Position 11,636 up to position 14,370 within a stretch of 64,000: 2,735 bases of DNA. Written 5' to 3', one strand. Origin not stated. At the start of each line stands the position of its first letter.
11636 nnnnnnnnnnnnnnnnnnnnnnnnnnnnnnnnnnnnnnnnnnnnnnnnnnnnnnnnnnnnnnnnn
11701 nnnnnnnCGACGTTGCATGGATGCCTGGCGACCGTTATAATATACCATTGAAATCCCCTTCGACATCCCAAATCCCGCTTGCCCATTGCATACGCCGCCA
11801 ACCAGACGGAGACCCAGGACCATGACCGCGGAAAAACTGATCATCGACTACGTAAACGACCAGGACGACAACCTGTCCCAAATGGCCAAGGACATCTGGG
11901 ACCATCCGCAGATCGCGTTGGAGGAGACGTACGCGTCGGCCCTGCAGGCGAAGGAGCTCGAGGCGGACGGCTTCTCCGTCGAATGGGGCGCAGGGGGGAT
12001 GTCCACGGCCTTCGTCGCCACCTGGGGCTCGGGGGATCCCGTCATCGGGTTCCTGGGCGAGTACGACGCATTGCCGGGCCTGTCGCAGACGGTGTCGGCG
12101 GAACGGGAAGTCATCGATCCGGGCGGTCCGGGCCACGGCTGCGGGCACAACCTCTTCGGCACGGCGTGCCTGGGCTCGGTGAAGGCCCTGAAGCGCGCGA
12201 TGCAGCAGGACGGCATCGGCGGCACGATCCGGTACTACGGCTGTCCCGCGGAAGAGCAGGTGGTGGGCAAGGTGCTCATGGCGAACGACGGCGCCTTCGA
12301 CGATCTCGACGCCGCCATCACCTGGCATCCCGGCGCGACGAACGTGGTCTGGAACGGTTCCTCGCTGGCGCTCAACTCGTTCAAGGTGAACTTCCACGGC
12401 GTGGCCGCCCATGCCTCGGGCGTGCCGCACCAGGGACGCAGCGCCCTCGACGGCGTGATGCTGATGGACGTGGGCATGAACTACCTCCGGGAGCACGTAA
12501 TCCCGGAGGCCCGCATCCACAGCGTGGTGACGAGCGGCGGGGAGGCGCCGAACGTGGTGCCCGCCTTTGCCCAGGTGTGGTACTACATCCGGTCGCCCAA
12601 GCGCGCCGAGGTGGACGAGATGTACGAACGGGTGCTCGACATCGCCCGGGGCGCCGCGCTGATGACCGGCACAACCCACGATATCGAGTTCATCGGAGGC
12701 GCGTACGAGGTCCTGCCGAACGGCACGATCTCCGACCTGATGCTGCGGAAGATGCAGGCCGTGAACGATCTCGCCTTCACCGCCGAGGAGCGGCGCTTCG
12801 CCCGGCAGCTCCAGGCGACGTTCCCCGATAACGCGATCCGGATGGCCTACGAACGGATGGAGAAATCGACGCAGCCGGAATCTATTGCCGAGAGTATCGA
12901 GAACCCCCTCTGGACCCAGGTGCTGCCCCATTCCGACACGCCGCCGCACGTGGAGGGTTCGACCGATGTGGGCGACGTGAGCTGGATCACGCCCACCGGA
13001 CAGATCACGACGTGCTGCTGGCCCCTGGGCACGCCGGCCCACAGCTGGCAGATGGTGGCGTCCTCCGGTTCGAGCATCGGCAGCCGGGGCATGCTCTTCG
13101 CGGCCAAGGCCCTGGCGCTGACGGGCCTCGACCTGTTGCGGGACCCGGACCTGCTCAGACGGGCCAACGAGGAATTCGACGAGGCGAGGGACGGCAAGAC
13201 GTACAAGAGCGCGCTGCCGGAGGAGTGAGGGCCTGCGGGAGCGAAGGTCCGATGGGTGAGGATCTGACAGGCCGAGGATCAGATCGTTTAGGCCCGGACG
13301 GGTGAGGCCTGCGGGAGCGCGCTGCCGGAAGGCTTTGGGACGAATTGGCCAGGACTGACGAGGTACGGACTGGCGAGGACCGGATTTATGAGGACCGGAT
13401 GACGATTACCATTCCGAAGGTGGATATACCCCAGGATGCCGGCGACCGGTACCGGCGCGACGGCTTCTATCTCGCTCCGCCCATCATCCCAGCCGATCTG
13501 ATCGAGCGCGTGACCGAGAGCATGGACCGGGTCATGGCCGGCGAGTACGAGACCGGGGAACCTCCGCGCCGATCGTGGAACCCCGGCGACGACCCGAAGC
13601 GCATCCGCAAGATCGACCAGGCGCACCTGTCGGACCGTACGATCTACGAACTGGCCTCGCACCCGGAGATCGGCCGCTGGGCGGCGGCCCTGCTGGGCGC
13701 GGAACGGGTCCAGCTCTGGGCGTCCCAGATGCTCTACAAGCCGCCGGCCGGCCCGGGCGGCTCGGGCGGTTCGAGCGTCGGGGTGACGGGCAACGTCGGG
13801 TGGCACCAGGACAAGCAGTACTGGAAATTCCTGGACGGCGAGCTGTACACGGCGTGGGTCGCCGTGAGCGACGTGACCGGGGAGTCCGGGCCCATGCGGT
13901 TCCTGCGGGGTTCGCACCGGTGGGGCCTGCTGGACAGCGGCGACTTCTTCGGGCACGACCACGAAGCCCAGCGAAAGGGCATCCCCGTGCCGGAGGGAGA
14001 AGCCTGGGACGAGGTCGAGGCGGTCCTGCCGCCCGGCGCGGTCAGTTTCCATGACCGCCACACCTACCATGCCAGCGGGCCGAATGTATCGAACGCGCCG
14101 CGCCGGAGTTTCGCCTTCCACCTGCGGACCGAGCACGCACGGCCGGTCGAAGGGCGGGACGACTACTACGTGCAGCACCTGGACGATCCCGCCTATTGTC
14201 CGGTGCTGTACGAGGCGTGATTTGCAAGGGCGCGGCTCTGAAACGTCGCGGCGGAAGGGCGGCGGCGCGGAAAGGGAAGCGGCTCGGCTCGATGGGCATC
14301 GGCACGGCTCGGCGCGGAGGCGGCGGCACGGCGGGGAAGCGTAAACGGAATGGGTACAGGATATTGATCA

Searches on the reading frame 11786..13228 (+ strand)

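Call 41: search_protein_families(library=pfam, proteins=[window:11786-13228:+], max_evalue=0.001)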
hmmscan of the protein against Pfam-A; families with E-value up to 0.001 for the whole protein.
window:11786-13228:+ (480 aa): 2 families
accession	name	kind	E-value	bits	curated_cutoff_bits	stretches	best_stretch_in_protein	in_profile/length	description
PF07687.19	M20_dimer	-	1.8e-08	34.8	21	1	198-288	8-100/107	Peptidase dimerisation domain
PF01546.33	Peptidase_M20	-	2.2e-05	24.9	24.6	1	89-303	2-164/206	Peptidase family M20/M25/M40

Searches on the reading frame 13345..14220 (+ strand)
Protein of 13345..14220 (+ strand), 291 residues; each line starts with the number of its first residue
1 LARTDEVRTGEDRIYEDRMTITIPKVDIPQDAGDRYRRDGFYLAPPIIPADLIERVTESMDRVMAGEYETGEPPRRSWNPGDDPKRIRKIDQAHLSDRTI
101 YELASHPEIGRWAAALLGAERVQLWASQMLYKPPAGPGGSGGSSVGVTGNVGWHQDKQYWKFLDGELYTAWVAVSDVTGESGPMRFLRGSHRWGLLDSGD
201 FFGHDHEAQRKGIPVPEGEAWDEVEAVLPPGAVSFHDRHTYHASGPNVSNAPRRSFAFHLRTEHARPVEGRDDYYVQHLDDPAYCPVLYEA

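Call 41: search_protein_families(library=pfam, proteins=[window:13345-14220:+], max_evalue=0.001)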
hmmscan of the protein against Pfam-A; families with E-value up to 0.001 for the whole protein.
window:13345-14220:+ (291 aa): 1 family
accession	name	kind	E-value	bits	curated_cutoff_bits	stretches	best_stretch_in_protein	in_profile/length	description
PF05721.19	PhyH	-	3.8e-25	89.9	22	1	36-254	1-212/213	Phytanoyl-CoA dioxygenase (PhyH)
